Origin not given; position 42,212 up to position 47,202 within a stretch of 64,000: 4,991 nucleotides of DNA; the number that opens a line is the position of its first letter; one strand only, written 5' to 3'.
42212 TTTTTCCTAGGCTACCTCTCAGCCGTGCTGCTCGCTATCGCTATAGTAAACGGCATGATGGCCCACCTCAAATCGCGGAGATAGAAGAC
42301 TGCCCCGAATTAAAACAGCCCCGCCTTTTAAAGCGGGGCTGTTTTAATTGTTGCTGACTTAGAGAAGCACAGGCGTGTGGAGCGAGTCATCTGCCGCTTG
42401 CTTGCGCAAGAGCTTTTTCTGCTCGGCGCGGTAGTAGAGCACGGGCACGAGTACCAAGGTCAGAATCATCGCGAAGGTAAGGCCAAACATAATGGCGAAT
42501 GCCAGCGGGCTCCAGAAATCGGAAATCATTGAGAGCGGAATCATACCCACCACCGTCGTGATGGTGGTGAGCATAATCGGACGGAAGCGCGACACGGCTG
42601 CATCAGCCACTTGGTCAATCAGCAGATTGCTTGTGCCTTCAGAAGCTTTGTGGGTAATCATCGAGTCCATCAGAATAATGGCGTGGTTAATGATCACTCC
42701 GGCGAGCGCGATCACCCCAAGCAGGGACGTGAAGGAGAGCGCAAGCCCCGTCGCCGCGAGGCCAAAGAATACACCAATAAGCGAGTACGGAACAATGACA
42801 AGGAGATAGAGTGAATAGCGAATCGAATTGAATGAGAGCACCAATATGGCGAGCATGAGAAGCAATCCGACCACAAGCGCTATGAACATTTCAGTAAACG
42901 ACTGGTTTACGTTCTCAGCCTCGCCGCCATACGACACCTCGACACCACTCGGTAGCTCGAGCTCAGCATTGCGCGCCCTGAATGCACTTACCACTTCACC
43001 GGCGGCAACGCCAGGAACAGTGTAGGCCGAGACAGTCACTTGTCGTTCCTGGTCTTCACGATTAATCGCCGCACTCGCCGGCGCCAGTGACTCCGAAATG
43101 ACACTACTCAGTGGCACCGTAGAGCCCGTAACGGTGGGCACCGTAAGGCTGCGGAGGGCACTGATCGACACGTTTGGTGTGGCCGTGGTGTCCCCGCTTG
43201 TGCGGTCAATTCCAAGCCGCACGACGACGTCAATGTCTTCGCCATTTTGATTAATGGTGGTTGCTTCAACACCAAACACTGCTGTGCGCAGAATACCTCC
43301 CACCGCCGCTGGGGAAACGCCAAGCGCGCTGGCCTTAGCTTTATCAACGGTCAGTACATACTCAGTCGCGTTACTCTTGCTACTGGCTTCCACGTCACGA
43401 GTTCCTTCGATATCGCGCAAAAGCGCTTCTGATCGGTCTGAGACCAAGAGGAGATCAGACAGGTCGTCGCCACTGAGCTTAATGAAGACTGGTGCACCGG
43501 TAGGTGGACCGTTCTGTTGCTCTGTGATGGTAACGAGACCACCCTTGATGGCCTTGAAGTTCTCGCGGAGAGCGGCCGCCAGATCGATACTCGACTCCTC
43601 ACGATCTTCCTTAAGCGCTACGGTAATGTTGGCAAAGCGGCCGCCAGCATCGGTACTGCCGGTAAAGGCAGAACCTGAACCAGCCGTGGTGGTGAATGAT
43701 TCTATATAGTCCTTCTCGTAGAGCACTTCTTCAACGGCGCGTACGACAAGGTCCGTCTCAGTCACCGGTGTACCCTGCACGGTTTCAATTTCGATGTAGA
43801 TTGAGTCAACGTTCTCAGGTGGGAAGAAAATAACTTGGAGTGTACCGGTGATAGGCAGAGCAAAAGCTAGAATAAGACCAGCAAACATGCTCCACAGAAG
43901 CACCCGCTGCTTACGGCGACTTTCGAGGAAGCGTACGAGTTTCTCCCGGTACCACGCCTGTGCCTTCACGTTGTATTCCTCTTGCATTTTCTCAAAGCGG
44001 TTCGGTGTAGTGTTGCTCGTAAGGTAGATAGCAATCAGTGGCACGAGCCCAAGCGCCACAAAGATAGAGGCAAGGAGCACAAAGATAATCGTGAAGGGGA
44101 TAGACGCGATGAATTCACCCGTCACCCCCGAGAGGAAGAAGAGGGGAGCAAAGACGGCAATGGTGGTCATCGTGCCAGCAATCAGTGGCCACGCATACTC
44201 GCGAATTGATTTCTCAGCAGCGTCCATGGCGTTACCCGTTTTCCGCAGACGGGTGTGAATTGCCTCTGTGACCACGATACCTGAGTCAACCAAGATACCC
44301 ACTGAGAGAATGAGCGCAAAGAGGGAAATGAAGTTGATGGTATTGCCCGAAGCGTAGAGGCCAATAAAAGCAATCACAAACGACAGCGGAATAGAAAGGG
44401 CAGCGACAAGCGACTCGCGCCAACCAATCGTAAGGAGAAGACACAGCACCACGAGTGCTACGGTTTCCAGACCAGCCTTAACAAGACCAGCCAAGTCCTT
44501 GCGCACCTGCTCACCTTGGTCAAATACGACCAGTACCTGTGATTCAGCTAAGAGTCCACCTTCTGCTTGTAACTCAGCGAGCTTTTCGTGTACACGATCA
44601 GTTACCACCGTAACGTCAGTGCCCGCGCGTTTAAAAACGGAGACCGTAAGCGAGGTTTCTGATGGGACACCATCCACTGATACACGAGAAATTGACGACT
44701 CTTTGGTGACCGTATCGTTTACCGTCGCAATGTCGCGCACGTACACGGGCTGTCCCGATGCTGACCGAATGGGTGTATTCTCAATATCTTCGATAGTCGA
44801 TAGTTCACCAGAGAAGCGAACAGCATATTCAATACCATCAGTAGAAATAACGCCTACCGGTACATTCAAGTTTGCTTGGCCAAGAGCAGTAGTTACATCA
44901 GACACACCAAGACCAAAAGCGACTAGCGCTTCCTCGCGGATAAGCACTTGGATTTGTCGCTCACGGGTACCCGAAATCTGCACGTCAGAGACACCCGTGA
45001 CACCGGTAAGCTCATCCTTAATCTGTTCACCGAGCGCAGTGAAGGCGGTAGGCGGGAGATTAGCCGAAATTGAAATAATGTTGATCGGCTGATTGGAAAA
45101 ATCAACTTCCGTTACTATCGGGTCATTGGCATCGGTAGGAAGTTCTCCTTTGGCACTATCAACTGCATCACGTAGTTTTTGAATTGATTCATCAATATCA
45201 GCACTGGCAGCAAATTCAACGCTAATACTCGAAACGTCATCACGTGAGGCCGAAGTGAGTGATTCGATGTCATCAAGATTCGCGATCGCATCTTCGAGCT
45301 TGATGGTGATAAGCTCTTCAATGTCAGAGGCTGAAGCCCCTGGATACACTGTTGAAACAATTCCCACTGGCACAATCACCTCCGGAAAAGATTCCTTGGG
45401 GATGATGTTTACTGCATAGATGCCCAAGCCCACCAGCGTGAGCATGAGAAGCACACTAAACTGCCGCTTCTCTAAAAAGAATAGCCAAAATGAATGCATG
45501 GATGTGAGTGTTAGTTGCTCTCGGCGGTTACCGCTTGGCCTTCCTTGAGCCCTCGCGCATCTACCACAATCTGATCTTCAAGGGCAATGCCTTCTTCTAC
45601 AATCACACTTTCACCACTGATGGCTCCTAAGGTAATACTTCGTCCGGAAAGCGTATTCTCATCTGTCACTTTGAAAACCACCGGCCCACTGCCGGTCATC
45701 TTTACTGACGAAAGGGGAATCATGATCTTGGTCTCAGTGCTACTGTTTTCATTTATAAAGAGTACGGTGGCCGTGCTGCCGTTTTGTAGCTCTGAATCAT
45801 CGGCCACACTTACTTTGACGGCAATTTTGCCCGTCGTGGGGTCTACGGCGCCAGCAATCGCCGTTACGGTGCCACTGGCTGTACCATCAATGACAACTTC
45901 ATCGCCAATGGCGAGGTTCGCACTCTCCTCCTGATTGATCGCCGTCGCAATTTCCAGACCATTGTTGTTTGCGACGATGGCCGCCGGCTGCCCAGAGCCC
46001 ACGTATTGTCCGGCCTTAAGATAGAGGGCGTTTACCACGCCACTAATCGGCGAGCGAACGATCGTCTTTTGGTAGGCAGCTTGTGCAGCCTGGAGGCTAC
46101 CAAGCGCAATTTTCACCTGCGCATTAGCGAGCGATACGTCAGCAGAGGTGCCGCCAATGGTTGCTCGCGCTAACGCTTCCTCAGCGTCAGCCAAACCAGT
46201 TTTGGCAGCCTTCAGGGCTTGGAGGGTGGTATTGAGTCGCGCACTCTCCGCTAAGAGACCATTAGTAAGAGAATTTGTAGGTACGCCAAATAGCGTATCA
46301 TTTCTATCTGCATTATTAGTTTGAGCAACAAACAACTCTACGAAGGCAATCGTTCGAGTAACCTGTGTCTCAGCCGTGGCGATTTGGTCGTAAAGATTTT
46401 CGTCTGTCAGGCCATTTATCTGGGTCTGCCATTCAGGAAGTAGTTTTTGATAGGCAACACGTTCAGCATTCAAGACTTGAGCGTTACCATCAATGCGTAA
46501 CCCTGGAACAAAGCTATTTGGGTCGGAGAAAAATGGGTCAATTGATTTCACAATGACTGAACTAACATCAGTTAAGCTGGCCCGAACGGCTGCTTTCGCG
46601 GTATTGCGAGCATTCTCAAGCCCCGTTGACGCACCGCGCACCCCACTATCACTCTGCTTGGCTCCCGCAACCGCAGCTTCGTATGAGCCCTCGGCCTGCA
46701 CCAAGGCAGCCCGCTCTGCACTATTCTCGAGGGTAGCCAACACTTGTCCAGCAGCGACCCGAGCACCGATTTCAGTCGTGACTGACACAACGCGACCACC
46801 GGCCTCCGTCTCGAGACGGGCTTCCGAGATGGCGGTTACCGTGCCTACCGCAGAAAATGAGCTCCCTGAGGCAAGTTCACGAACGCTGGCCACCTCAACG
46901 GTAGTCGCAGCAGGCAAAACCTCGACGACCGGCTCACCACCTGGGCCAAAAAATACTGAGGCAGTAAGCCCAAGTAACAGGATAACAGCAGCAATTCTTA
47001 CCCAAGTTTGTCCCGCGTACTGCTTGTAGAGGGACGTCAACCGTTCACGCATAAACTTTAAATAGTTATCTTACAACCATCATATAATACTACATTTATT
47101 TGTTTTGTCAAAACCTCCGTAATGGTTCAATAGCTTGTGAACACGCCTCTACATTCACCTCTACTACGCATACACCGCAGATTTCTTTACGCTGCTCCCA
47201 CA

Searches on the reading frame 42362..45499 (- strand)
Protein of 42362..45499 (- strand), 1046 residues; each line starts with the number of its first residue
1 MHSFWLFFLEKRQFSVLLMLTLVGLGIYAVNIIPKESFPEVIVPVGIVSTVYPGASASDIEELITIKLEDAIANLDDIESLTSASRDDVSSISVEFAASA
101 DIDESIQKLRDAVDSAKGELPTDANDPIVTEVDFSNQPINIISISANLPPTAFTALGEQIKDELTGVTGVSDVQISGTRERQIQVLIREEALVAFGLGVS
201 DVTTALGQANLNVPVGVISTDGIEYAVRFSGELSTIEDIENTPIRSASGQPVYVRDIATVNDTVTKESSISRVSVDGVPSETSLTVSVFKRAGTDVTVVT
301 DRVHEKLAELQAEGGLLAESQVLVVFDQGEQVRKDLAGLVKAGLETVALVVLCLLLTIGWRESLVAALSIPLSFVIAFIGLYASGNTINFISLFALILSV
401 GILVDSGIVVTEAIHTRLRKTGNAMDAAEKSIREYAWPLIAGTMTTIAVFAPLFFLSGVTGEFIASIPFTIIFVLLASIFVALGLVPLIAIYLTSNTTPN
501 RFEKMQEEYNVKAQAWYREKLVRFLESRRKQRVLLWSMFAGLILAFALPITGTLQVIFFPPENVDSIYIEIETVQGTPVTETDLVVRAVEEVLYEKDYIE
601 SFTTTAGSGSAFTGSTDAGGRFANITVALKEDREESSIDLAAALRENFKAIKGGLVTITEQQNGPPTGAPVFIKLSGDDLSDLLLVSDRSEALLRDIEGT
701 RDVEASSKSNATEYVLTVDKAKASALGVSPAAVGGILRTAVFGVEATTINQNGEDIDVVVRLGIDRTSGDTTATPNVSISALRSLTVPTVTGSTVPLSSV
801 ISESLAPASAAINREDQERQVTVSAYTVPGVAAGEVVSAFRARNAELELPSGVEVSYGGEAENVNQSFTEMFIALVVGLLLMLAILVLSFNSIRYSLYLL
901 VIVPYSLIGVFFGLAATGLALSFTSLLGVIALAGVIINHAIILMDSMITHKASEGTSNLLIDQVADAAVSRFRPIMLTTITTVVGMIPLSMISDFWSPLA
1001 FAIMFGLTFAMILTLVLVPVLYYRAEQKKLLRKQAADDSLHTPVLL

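Call 79: search_protein_families(library=pfam, proteins=[window:42362-45499:-], max_evalue=0.00001)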
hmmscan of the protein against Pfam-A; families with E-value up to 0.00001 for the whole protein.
window:42362-45499:- (1046 aa): 1 family
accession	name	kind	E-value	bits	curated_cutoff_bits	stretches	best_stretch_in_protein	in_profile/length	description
PF00873.25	ACR_tran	-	2e-182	608.9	28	1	7-1023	4-1018/1021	AcrB/AcrD/AcrF family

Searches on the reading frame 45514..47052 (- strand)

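Call 79: search_protein_families(library=pfam, proteins=[window:45514-47052:-], max_evalue=0.00001)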
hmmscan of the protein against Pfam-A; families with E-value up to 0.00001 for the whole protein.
window:45514-47052:- (513 aa): 3 families
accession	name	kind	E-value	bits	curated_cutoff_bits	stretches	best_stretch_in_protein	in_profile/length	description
PF13437.12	HlyD_3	-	1.8e-15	58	22.2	1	332-421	2-102/106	HlyD family secretion protein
PF16576.10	HlyD_D23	-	5.9e-11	42.5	30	1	307-420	85-205/214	Barrel-sandwich domain of CusB or HlyD membrane-fusion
PF13533.13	Biotin_lipoyl_2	-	6.6e-07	29.4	29.8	0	332-355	3-26/32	Biotin-lipoyl like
